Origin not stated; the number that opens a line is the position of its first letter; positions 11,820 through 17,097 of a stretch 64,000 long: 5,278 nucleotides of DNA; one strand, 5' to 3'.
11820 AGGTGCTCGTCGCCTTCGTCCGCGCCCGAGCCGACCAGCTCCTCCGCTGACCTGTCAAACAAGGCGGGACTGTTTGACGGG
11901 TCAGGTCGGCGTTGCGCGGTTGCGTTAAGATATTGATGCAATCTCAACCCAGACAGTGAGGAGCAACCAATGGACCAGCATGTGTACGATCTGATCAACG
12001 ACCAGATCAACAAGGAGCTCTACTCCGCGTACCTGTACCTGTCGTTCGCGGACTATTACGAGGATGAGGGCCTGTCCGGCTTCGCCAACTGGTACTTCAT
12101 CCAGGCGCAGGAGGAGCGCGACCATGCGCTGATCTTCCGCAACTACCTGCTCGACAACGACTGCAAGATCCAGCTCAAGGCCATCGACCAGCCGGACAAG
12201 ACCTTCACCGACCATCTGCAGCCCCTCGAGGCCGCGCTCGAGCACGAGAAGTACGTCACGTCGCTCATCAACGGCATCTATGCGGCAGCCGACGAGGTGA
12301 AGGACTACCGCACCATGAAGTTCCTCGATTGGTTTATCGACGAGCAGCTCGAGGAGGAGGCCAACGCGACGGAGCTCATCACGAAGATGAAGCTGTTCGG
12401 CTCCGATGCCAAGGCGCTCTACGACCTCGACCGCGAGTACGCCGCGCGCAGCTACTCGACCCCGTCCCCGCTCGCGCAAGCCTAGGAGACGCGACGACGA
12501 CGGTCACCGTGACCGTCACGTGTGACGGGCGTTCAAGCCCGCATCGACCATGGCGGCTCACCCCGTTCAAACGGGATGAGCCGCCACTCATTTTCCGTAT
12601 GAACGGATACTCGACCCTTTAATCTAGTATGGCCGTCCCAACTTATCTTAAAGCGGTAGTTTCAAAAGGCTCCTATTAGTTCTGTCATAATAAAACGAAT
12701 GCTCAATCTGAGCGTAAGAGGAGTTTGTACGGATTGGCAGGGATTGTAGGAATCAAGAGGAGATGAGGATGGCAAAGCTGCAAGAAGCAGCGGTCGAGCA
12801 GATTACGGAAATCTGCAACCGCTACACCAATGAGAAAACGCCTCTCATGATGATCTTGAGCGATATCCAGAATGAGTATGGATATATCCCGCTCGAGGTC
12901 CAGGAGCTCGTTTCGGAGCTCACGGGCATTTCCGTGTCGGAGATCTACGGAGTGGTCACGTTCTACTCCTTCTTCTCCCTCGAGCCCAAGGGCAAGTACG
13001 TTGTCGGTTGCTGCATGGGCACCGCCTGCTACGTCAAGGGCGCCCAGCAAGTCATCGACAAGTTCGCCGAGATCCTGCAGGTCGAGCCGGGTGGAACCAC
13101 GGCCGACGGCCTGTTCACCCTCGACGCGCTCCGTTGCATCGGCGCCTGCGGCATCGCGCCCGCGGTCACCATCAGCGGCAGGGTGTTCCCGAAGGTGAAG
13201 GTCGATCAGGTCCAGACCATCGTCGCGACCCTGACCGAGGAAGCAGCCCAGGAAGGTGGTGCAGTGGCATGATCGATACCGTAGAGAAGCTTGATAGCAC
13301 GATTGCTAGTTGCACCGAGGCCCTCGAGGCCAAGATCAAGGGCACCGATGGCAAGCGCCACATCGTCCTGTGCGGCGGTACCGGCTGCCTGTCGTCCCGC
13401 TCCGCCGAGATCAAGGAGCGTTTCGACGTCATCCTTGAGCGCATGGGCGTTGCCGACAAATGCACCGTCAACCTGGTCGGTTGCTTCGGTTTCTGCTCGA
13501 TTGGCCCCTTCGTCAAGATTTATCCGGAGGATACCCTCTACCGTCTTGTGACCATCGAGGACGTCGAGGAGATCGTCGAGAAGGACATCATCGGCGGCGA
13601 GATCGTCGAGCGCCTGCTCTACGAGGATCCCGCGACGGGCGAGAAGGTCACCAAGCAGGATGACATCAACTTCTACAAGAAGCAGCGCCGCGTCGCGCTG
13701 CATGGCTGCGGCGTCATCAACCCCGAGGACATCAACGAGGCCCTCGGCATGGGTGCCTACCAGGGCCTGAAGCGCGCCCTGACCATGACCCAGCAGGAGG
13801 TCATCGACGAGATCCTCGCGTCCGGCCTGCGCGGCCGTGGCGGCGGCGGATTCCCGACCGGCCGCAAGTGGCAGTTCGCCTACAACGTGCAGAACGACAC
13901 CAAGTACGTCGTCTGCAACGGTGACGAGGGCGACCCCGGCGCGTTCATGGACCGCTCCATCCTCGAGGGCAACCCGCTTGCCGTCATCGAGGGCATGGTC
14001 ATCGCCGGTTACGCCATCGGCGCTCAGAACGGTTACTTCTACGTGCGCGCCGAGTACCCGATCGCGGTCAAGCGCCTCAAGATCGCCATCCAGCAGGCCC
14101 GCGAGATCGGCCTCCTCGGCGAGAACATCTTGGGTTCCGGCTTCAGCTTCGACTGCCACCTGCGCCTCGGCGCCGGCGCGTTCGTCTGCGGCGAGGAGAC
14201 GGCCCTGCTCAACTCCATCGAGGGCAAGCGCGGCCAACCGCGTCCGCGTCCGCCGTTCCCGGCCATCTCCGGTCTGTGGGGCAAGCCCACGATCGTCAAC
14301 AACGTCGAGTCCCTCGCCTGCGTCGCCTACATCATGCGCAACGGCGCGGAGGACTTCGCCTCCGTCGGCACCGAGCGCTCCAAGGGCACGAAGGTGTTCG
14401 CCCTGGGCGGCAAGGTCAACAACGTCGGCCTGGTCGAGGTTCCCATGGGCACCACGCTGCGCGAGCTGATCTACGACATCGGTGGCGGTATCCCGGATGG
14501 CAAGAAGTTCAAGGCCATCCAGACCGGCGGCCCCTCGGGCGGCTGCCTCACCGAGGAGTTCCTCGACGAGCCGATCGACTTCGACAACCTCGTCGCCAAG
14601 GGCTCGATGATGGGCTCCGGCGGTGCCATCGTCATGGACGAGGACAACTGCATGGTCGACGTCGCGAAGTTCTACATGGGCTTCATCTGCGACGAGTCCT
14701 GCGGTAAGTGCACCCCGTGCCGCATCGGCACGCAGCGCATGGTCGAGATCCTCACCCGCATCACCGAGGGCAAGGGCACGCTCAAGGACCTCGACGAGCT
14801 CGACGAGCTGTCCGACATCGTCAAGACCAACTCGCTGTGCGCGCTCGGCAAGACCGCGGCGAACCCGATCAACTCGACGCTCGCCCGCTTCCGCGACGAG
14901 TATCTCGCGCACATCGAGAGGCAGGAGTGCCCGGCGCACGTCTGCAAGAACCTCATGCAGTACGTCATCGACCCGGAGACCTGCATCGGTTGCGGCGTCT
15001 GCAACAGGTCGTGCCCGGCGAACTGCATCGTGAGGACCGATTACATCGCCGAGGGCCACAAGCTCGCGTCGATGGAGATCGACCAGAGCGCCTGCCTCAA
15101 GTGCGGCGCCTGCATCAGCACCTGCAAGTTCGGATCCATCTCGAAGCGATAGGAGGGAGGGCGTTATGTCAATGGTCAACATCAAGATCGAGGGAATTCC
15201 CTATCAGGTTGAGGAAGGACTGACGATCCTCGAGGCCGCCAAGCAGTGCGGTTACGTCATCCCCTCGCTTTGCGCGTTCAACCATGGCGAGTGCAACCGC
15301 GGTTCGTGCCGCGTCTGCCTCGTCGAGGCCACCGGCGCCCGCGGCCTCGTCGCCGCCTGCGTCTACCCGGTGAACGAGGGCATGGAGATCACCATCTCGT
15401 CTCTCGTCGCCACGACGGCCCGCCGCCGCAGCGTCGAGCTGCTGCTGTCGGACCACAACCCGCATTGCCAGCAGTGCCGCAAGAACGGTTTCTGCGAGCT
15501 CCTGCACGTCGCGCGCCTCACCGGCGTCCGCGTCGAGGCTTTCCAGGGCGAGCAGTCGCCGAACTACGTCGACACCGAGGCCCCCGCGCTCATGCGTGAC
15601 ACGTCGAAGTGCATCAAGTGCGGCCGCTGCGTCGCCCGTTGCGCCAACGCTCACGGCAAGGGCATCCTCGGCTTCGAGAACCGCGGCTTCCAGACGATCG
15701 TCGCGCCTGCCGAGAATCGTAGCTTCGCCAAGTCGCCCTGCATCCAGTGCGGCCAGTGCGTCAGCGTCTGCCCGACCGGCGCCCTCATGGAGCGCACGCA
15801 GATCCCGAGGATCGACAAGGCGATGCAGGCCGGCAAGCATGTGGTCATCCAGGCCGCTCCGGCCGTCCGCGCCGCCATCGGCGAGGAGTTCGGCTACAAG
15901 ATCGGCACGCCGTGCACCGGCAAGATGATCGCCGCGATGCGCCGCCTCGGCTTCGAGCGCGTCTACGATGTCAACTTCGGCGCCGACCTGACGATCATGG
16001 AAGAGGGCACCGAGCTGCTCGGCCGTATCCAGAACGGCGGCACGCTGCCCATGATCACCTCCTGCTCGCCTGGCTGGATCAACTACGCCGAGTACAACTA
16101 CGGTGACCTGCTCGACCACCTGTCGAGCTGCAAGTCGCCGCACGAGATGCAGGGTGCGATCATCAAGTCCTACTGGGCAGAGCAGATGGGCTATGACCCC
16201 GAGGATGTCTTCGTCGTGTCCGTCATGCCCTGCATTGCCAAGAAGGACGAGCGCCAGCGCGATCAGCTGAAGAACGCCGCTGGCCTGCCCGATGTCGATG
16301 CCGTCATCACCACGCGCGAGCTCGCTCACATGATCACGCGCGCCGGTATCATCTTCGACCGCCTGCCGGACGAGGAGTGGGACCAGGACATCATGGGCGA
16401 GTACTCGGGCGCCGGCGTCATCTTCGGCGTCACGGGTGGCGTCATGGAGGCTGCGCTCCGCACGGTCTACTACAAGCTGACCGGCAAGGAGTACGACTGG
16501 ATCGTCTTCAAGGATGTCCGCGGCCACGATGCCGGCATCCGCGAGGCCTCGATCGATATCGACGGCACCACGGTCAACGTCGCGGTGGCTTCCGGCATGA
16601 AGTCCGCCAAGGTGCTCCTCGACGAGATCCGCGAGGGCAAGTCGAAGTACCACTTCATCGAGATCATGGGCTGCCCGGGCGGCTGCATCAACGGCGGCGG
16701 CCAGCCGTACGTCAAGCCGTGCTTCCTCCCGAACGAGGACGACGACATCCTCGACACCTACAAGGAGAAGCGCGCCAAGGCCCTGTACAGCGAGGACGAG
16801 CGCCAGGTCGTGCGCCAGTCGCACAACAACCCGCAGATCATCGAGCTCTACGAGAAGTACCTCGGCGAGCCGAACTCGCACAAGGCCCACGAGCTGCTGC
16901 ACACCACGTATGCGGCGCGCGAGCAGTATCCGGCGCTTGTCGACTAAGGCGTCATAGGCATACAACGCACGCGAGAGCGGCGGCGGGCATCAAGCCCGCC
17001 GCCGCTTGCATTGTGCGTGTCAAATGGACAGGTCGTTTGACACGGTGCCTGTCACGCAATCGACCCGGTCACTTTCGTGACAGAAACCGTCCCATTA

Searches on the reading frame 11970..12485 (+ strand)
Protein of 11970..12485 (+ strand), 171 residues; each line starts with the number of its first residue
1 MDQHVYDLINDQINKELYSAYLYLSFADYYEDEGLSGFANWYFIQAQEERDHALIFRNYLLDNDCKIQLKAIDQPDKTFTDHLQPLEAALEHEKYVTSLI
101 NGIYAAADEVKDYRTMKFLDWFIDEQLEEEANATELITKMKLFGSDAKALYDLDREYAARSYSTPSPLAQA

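Call 37: search_protein_families(library=pfam, proteins=[window:11970-12485:+])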
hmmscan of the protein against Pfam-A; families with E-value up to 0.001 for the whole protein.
window:11970-12485:+ (171 aa): 2 families
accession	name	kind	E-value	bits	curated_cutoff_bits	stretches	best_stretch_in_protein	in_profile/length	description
PF00210.30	Ferritin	-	2.6e-37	128.3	24.5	1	7-142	2-141/142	Ferritin-like domain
PF02915.23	Rubrerythrin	-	0.00036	21.4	22.8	1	11-124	5-124/137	Rubrerythrin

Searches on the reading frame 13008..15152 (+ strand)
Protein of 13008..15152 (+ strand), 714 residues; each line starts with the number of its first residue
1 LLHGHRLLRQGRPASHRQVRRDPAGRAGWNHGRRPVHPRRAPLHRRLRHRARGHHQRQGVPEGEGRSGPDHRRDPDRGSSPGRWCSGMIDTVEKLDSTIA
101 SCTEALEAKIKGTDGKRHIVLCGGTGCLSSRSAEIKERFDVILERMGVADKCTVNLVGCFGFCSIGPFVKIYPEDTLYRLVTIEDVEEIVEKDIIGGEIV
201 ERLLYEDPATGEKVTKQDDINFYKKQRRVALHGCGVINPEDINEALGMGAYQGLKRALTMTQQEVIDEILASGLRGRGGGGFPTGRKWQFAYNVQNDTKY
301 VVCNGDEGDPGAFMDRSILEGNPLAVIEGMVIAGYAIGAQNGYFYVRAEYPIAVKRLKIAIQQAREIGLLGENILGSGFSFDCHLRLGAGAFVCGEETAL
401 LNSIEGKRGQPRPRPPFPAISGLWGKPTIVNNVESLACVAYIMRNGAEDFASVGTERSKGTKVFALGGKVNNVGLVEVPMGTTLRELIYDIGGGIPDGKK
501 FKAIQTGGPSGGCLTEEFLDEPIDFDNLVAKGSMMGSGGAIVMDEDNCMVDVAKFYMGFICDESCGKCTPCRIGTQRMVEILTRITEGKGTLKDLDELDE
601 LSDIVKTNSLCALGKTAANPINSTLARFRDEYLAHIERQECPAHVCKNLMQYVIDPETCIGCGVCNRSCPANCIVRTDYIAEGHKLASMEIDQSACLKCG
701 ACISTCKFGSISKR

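Call 37: search_protein_families(library=pfam, proteins=[window:13008-15152:+])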
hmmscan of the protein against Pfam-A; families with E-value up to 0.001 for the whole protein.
window:13008-15152:+ (714 aa): 11 families
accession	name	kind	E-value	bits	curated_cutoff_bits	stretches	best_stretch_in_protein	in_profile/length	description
PF01512.22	Complex1_51K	-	7.7e-43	146.4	31.2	1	271-440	3-149/150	Nuo51 FMN-binding domain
PF10589.14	NADH_4Fe-4S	-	8.2e-33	112.6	23.5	1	551-635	1-85/85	NADH-ubiquinone oxidoreductase-F iron-sulfur binding region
PF13237.11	Fer4_10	-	1.8e-08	34.6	25.5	1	652-706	2-52/53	4Fe-4S dicluster domain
PF12838.12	Fer4_7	-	5.8e-08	33.5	27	1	658-709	1-51/52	4Fe-4S dicluster domain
PF00037.32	Fer4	-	1e-07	31.9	21.1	2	652-674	1-23/24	4Fe-4S binding domain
PF10531.15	SLBB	-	1.2e-07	31.9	27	1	465-512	3-53/55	SLBB domain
PF12837.12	Fer4_6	-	1.8e-06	28.1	25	1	689-711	2-24/24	4Fe-4S binding domain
PF01257.25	2Fe-2S_thioredx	-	2.6e-06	27.8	24.8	1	115-192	64-143/145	Thioredoxin-like [2Fe-2S] ferredoxin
PF12797.12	Fer4_2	-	7.7e-06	26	24.5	1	653-671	4-22/22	4Fe-4S binding domain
PF22461.2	SLBB_2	-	0.00037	21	27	1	464-508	3-48/79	SLBB domain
PF13187.11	Fer4_9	-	0.00064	20.1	27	1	659-707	2-48/52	4Fe-4S dicluster domain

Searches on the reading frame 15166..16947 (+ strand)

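Call 37: search_protein_families(library=pfam, proteins=[window:15166-16947:+])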
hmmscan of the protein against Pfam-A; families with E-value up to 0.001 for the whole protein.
window:15166-16947:+ (593 aa): 16 families
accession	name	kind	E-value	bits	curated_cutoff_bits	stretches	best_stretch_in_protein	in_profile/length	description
PF02906.19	Fe_hyd_lg_C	-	4.9e-96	321.5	22.1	1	224-511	1-245/245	Iron only hydrogenase large subunit, C-terminal domain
PF02256.22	Fe_hyd_SSU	-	2.2e-24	85.7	24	1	531-585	2-56/56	Iron hydrogenase small subunit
PF13510.11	Fer2_4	-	1.4e-17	63.9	22.8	1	3-76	3-78/82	2Fe-2S iron-sulfur cluster binding domain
PF13237.11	Fer4_10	-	2.2e-08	34.3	25.5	1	143-203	3-53/53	4Fe-4S dicluster domain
PF00037.32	Fer4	-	2.7e-08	33.7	21.1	1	192-207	8-23/24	4Fe-4S binding domain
PF12838.12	Fer4_7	-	2.1e-07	31.7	27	1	148-206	1-52/52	4Fe-4S dicluster domain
PF10588.14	NADH-G_4Fe-4S_3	-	4.1e-07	29.8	27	1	86-122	1-37/40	NADH-ubiquinone oxidoreductase-G iron-sulfur binding region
PF14697.11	Fer4_21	-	8.2e-07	29.5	35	1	145-205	4-55/59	4Fe-4S dicluster domain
PF13187.11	Fer4_9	-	9.8e-07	29.1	27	1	148-206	1-51/52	4Fe-4S dicluster domain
PF12837.12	Fer4_6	-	7.3e-06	26.1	25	1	189-207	6-24/24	4Fe-4S binding domain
PF22117.2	Fer4_Nqo3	-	8.4e-06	26.3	27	1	140-207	2-66/67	NADH-quinone oxidoreductase subunit 3, ferredoxin-like domain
PF13183.11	Fer4_8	-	1e-05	26.4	27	1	147-205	3-67/68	4Fe-4S dicluster domain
PF13484.11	Fer4_16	-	7.4e-05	23.9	30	1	192-212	2-23/66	4Fe-4S double cluster binding domain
PF13534.11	Fer4_17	-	0.00036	21.5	22.2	0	192-206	2-16/61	4Fe-4S dicluster domain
PF13459.11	Fer4_15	-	0.00037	21.6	22.4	0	145-180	4-34/66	4Fe-4S single cluster domain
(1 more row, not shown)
